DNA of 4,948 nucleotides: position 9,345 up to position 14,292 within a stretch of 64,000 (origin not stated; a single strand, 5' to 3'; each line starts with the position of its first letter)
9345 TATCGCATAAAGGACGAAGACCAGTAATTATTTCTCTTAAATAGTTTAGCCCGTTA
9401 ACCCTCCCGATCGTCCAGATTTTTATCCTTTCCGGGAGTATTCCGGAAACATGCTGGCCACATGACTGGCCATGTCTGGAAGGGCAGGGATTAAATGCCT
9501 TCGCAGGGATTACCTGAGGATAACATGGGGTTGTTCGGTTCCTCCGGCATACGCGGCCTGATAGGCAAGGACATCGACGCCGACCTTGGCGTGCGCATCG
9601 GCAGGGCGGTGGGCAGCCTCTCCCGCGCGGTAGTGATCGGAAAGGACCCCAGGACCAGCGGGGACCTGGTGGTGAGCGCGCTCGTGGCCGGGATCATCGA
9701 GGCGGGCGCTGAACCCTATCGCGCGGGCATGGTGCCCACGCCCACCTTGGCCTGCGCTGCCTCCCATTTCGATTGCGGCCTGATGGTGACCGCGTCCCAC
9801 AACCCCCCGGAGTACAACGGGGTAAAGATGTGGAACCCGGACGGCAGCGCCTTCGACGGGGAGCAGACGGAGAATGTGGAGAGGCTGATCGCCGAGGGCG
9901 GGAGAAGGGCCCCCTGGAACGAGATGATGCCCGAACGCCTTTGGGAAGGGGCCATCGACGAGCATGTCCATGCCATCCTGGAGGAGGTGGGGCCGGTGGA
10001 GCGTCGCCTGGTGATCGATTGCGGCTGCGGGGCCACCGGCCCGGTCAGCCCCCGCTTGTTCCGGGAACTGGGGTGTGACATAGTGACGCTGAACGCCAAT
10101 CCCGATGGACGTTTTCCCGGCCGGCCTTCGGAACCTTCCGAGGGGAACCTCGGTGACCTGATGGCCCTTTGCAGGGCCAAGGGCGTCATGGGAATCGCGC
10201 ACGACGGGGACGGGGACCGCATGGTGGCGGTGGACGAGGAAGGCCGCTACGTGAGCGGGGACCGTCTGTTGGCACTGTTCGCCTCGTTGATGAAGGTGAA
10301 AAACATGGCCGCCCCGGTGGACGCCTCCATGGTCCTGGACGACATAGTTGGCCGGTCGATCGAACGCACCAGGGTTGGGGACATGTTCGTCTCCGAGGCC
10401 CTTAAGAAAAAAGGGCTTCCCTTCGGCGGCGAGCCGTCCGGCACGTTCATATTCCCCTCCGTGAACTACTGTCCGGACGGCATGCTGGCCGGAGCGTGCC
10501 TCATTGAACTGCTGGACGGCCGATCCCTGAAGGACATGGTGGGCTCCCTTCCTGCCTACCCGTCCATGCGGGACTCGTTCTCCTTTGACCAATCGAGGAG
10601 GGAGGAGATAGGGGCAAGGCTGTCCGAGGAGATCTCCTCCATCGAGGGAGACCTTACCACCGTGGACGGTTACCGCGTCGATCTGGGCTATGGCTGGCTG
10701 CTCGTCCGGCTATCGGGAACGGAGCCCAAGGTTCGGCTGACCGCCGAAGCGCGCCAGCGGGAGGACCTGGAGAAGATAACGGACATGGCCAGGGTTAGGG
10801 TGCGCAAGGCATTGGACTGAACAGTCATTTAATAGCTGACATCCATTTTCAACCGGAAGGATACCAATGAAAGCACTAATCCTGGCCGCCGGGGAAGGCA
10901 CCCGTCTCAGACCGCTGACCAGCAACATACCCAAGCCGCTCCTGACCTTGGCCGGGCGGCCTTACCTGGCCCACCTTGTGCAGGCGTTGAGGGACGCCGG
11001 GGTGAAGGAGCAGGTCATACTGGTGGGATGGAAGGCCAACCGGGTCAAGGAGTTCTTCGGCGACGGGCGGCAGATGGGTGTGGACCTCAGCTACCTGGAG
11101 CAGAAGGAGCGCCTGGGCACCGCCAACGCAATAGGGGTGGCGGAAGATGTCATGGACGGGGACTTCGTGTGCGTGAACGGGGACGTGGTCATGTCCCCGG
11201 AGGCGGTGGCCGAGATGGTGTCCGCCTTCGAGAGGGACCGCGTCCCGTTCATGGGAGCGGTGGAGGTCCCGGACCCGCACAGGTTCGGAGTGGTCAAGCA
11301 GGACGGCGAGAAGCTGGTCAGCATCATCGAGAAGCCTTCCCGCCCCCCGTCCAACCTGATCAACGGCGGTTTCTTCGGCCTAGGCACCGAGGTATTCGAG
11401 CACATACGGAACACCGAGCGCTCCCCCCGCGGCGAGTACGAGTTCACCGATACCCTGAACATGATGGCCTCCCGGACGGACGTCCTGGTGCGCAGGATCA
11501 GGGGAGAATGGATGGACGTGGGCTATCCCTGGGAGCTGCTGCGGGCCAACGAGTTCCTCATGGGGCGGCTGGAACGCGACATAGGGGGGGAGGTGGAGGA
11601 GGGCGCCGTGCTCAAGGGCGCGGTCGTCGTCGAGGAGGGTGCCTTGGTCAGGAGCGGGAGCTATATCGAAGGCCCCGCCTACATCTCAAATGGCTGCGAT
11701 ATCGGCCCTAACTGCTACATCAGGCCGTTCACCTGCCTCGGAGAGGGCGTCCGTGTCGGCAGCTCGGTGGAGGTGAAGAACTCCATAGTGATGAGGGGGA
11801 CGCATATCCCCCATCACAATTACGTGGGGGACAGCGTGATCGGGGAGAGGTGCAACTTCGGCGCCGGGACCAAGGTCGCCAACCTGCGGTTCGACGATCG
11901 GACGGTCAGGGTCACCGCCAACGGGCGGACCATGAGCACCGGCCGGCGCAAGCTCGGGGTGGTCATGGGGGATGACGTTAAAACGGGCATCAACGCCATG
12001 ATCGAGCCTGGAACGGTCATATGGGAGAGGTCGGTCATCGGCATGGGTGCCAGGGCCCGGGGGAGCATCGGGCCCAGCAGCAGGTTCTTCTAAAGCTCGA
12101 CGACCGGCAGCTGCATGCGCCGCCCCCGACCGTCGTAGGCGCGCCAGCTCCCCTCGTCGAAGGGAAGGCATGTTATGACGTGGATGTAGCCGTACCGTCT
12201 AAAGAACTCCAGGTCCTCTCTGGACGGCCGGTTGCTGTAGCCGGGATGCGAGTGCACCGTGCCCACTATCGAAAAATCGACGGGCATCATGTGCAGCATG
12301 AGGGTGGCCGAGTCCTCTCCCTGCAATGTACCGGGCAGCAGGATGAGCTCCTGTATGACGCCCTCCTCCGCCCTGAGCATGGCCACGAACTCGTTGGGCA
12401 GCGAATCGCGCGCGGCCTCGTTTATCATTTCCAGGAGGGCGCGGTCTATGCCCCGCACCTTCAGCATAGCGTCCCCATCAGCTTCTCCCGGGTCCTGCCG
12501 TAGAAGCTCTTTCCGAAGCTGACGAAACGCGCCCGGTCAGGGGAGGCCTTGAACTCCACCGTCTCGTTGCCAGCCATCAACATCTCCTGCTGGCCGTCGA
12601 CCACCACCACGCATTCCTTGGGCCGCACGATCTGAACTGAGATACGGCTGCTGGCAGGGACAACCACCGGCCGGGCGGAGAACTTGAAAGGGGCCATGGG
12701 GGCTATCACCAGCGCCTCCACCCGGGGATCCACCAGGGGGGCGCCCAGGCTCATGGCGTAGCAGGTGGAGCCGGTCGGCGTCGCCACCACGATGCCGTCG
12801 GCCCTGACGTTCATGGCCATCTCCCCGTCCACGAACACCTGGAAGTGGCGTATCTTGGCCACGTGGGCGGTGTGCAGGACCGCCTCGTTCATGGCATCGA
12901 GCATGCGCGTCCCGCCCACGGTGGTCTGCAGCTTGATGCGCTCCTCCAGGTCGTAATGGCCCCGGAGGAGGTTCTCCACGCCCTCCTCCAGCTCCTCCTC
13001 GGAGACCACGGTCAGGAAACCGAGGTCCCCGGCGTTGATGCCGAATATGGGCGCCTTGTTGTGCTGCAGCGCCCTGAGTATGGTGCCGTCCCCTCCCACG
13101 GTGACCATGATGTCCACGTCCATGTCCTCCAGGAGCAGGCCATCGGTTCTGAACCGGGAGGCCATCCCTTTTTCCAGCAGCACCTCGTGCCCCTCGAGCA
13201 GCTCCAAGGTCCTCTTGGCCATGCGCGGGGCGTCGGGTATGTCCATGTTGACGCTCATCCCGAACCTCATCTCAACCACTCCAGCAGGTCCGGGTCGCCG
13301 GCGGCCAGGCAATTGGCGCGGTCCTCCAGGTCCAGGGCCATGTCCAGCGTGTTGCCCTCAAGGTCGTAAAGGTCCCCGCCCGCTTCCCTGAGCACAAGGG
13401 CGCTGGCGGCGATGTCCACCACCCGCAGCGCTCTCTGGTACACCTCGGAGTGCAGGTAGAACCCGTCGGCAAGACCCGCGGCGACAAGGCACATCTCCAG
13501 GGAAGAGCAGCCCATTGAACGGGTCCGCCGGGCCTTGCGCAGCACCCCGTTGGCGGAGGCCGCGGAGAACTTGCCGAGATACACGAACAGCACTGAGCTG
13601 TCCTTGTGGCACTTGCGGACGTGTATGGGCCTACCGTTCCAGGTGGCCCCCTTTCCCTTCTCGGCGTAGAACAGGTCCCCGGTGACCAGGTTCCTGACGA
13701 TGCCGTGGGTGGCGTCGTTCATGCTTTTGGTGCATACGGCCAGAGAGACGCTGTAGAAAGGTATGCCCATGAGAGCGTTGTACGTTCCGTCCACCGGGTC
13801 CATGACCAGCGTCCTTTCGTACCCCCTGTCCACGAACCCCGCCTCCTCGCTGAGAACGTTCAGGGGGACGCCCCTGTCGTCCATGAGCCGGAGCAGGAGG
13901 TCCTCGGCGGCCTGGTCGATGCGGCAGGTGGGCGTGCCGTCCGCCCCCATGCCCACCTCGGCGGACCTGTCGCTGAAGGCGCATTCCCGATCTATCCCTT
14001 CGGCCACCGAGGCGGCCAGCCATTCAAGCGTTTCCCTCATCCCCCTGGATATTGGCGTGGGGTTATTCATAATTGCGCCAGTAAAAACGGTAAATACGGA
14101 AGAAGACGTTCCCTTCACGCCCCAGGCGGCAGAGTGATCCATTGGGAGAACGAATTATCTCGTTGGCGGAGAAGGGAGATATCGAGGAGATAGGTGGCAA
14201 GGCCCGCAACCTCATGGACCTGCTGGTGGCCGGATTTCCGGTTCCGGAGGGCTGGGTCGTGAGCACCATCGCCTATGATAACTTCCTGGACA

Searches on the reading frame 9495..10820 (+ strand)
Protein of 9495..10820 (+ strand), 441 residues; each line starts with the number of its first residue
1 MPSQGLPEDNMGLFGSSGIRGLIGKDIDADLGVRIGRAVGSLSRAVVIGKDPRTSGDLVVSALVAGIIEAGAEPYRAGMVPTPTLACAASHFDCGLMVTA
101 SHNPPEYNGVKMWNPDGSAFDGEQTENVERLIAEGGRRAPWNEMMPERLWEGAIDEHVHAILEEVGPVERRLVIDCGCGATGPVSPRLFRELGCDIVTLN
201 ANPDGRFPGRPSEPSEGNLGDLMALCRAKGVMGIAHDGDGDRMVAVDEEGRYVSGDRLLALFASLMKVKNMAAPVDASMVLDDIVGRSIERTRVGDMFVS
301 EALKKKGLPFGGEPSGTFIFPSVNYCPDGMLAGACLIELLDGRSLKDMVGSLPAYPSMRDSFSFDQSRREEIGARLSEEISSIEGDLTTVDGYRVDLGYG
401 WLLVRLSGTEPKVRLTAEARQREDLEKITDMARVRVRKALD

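Call 68: search_protein_families(library=pfam, proteins=[window:9495-10820:+], max_evalue=0.001)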
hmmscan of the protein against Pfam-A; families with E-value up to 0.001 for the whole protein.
window:9495-10820:+ (441 aa): 4 families
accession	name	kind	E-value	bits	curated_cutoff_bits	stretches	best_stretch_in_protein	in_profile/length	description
PF02878.22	PGM_PMM_I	-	1.1e-32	113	22.5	1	13-135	3-134/138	Phosphoglucomutase/phosphomannomutase, alpha/beta/alpha domain I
PF02879.22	PGM_PMM_II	-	3.3e-20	73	29.3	1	157-250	3-103/103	Phosphoglucomutase/phosphomannomutase, alpha/beta/alpha domain II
PF02880.22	PGM_PMM_III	-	5.1e-16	59.3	20.7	1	255-351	2-110/115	Phosphoglucomutase/phosphomannomutase, alpha/beta/alpha domain III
PF00408.26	PGM_PMM_IV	-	8.9e-10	38.9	23.1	1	385-431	20-64/68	Phosphoglucomutase/phosphomannomutase, C-terminal domain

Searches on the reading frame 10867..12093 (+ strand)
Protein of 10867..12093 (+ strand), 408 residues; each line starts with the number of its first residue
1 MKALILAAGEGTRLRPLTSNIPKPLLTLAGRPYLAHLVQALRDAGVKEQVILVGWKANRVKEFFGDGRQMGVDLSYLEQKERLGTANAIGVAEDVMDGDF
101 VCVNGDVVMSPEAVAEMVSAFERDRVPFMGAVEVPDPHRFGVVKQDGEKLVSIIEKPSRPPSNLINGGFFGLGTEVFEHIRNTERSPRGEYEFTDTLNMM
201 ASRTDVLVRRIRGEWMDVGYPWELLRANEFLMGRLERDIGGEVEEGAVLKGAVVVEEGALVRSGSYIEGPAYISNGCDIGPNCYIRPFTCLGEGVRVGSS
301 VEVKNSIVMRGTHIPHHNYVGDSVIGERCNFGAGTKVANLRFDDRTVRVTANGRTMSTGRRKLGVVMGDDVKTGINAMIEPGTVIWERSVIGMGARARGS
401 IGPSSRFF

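Call 68: search_protein_families(library=pfam, proteins=[window:10867-12093:+], max_evalue=0.001)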
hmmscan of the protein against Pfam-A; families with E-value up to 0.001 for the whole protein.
window:10867-12093:+ (408 aa): 7 families
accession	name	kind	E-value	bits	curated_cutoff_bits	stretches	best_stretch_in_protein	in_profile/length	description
PF00483.29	NTP_transferase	-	5.7e-43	147.7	21.2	1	2-231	1-242/245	Nucleotidyl transferase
PF00132.30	Hexapep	-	6.4e-16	57.7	27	2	271-304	2-35/36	Bacterial transferase hexapeptide (six repeats)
PF12804.13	NTP_transf_3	-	1.7e-11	45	27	1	3-126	1-116/160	MobA-like NTP transferase domain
PF25084.1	LbH_EIF2B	-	5.1e-11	43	54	1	243-316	12-83/105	EIF2B subunit epsilon LbH domain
PF25087.1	GMPPB_C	-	4.9e-08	33.1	39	1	272-341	6-75/110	GMPPB C-terminal domain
PF24894.1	Hexapep_GlmU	-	9.1e-06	26.2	23.3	1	289-353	35-100/104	GlmU-like, C-terminal hexapeptide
PF01128.25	IspD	-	3.2e-05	24.3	27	1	2-58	2-55/221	2-C-methyl-D-erythritol 4-phosphate cytidylyltransferase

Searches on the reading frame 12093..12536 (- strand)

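Call 68: search_protein_families(library=pfam, proteins=[window:12093-12536:-], max_evalue=0.001)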
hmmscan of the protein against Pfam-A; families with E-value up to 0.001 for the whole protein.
window:12093-12536:- (148 aa): 1 family
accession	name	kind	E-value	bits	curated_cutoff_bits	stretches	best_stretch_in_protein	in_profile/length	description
PF14464.11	Prok-JAB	-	7.2e-11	42.4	25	1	34-133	4-113/114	Prokaryotic homologs of the JAB domain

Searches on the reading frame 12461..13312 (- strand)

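Call 68: search_protein_families(library=pfam, proteins=[window:12461-13312:-], max_evalue=0.001)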
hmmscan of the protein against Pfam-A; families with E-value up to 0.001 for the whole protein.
window:12461-13312:- (283 aa): 2 families
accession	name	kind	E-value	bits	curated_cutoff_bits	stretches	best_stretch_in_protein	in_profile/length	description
PF20143.4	NAD_kinase_C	-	7.6e-35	119.8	23.7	1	141-265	1-125/126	ATP-NAD kinase C-terminal domain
PF01513.26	NAD_kinase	-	9.2e-16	58.8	25.5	1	49-120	56-130/130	ATP-NAD kinase N-terminal domain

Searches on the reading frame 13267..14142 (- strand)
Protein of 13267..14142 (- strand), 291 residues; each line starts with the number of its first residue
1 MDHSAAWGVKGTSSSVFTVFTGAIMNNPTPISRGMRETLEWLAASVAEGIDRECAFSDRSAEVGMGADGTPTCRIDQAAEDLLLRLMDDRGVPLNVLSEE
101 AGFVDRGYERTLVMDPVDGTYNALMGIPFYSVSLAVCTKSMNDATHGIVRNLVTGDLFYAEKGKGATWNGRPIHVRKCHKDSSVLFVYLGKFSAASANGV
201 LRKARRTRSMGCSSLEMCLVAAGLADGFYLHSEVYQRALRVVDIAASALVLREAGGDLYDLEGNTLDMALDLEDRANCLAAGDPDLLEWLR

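Call 68: search_protein_families(library=pfam, proteins=[window:13267-14142:-], max_evalue=0.001)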
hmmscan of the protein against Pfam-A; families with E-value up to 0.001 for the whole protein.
window:13267-14142:- (291 aa): 1 family
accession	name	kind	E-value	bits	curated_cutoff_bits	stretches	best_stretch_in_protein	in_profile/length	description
PF00459.30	Inositol_P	-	1.9e-31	110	27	1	42-275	12-248/271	Inositol monophosphatase family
